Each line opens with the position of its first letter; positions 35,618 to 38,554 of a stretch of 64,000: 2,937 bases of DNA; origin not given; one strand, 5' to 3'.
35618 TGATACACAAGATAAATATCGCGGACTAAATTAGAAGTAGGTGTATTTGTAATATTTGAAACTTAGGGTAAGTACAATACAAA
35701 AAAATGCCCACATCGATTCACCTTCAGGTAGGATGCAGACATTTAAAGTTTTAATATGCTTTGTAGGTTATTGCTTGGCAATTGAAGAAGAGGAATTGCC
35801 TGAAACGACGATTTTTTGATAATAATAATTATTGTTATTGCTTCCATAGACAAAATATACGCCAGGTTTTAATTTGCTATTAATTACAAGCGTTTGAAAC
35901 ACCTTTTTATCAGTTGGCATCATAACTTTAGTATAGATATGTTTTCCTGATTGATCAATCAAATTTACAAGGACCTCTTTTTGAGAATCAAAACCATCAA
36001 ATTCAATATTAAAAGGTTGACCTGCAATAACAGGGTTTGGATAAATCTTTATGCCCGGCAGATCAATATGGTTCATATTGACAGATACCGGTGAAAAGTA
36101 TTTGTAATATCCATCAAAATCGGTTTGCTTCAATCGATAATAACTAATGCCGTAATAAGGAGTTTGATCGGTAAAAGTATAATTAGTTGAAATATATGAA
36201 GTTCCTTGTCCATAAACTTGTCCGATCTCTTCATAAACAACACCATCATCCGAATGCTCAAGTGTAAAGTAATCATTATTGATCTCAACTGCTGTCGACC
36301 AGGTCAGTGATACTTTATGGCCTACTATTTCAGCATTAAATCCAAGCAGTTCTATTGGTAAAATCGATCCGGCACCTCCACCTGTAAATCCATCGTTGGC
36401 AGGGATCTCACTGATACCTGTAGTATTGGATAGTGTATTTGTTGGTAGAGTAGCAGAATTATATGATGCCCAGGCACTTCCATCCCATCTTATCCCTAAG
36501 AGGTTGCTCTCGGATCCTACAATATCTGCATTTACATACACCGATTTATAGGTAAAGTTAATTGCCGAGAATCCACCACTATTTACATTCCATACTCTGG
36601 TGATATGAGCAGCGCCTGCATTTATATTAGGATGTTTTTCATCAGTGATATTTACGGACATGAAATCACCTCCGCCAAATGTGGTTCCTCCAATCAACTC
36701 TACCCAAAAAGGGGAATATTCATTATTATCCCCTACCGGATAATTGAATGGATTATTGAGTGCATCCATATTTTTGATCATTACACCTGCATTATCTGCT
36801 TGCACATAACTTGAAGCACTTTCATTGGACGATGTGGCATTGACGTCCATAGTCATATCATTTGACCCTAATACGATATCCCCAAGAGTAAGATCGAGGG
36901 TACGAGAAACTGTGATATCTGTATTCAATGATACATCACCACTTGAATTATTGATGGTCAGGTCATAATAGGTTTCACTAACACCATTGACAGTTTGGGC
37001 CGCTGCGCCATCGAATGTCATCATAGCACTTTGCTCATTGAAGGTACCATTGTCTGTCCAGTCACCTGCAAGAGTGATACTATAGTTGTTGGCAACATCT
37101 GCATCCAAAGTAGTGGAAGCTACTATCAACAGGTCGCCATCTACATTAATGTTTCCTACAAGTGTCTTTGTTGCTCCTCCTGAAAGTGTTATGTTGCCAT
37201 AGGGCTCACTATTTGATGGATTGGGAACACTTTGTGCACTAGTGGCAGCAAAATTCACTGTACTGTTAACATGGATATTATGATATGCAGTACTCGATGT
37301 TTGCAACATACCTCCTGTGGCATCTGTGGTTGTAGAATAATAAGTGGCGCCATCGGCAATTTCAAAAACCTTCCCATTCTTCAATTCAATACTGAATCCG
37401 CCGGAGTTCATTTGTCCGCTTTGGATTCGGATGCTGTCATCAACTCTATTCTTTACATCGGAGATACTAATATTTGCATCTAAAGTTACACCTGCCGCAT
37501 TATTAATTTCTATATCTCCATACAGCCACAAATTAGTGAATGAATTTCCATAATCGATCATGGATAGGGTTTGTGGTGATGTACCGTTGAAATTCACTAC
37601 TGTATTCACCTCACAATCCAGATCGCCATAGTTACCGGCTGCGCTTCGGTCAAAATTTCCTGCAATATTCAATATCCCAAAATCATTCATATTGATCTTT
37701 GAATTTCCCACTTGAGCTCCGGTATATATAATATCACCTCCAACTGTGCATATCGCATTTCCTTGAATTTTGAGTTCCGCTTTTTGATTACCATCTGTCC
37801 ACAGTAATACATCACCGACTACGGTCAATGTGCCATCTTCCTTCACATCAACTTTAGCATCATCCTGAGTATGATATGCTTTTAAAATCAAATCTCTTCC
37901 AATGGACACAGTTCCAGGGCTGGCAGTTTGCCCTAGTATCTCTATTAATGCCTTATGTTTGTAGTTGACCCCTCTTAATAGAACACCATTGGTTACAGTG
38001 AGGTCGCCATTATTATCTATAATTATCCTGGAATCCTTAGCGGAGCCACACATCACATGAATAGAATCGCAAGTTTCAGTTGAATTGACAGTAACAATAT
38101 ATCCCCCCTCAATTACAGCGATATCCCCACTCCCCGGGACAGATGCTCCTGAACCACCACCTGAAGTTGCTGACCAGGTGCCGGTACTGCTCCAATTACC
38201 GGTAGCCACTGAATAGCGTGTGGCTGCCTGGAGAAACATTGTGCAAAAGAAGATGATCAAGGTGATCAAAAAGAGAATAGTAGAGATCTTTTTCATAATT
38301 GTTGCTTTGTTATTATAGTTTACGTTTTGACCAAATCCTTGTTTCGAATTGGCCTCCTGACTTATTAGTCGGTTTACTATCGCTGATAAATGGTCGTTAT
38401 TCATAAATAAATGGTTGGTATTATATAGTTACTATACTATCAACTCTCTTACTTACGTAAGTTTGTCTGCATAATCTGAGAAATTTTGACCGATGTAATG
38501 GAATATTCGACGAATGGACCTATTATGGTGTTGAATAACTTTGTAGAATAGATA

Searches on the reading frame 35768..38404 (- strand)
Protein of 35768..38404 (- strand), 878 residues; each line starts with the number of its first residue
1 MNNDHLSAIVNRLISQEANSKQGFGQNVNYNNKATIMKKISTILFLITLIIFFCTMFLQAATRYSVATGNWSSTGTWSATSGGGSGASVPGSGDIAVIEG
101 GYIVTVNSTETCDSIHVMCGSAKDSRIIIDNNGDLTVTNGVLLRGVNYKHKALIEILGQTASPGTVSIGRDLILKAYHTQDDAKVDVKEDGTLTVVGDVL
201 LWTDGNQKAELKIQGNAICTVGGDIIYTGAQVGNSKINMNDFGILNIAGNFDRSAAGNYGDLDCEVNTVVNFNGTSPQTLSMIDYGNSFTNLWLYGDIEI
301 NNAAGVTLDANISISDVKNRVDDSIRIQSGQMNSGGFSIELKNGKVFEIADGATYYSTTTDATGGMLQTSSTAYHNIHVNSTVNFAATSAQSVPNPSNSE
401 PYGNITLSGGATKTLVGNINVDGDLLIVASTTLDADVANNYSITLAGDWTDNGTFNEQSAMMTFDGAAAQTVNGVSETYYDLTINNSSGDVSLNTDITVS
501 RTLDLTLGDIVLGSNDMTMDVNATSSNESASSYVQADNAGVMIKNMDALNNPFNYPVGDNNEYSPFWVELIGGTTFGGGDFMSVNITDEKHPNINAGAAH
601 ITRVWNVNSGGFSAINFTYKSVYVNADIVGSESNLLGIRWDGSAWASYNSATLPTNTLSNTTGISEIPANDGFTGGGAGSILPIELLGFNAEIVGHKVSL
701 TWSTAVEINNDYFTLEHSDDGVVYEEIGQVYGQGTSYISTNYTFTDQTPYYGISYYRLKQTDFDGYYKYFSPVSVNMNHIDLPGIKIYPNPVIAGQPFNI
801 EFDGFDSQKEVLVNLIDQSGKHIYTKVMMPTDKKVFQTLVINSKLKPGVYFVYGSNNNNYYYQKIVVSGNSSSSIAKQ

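Call 10: search_protein_families(library=pfam, proteins=[window:35768-38404:-])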
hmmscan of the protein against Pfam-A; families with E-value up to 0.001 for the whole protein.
window:35768-38404:- (878 aa): 1 family
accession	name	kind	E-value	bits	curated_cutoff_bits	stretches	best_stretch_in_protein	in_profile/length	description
PF18962.6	Por_Secre_tail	-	5.6e-06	27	27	1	787-867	1-75/75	Secretion system C-terminal sorting domain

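Call 39: find_homologous_proteins(query=window:35768-38299:-, max_evalue=1e-10)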
Query window:35768-38299:- (843 aa): 139 proteins with E <= 1e-10 among 8000 candidates; the best 120 are listed.
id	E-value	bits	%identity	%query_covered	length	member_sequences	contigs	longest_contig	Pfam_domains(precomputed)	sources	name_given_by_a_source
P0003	0.0e+0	1239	67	99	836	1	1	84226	-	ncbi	-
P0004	0.0e+0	1019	100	56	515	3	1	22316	-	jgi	-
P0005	1.3e-169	584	41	95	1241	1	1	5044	PF01839.30,PF14312.13,PF18962.8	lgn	-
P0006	1.8e-165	571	49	47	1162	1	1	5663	PF18962.8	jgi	-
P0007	3.4e-136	474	39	92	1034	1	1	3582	PF18962.8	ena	-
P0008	1.8e-131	458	42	53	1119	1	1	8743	PF19408.6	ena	-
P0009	8.0e-101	357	45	57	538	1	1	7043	-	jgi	-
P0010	3.2e-96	341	38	72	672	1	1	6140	-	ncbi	ncbi:hypothetical protein ACFLR8_04335, partial [Bacteroidota bacterium]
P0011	1.2e-47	181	28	99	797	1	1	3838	PF18962.8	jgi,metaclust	metaclust:\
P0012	1.1e-46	178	30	11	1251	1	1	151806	-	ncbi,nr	ncbi:MAG: hypothetical protein P8H35_05980, partial [Flavobacteriales bacterium]|nr:hypothetical pro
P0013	9.1e-46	175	29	66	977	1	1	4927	PF18962.8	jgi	-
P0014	3.3e-45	173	29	65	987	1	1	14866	PF18962.8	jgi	jgi:hypothetical protein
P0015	4.2e-45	172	30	57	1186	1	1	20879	-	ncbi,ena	-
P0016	1.2e-44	171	28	66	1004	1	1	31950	PF18962.8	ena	-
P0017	1.4e-40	157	30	52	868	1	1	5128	PF18962.8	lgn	-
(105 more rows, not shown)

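Call 40: find_encoding_contigs(protein=P0008, flank=10000, max_places=3)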
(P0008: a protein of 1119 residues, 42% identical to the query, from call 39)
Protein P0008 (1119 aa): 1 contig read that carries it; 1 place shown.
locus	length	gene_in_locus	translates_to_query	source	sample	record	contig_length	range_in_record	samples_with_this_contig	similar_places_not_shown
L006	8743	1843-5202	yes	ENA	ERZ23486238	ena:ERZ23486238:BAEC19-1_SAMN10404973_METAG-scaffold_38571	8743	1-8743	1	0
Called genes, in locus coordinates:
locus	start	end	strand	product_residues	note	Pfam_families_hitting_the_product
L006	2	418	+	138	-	?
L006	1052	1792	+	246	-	-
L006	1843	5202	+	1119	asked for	PF19408:PKD_6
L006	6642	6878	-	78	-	-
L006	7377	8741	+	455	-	?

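Call 41: find_encoding_contigs(protein=P0009, flank=10000, max_places=3)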
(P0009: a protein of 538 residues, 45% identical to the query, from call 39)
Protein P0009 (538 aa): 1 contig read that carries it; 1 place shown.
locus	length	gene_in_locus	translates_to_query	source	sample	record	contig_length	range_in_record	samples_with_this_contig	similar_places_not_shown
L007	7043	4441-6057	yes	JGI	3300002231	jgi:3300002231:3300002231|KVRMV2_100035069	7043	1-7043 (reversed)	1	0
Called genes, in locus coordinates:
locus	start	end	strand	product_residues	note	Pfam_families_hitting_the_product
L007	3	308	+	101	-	?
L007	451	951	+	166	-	PF01725:Ham1p_like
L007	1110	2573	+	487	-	-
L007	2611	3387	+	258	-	PF07494:Reg_prop (faint), PF18962:Por_Secre_tail (weak)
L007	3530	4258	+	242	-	PF11967:RecO_N, PF02565:RecO_C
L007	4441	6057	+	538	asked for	-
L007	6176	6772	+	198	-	-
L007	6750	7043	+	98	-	?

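Call 42: find_encoding_contigs(protein=P0010, flank=10000, max_places=3)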
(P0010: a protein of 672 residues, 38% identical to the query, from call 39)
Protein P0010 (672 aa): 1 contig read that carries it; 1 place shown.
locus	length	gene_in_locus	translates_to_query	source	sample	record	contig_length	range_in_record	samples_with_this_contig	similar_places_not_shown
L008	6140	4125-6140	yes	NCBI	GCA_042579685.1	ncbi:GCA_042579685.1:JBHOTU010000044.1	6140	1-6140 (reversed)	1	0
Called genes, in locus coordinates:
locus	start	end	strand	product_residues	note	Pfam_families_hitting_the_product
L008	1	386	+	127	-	PF01725:Ham1p_like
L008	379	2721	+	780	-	PF21544:PorZ_N_b_propeller, PF18962:Por_Secre_tail (faint), PF07494:Reg_prop (faint)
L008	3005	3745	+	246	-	PF11967:RecO_N, PF02565:RecO_C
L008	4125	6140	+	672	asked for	?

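Call 43: find_encoding_contigs(protein=P0006, flank=10000, max_places=3)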
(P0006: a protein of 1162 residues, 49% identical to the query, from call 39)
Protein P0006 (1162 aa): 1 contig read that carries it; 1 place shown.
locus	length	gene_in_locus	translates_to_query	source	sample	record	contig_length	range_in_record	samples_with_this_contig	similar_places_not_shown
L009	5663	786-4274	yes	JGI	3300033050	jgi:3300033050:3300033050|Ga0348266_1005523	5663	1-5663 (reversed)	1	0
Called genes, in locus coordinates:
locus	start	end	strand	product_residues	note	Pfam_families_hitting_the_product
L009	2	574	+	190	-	?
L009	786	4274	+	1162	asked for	PF18962:Por_Secre_tail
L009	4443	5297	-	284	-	PF01145:Band_7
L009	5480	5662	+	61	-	?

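Call 44: find_encoding_contigs(protein=P0005, flank=10000, max_places=3)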
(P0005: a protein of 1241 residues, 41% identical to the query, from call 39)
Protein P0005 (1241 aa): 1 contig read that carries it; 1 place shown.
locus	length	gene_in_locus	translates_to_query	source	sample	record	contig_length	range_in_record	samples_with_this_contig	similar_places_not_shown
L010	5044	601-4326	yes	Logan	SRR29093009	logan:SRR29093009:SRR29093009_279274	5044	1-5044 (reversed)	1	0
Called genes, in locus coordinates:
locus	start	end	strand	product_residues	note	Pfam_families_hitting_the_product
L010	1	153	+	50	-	?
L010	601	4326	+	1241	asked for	PF14312:FG-GAP_2 (faint), PF01839:FG-GAP, PF18962:Por_Secre_tail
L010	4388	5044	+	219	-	?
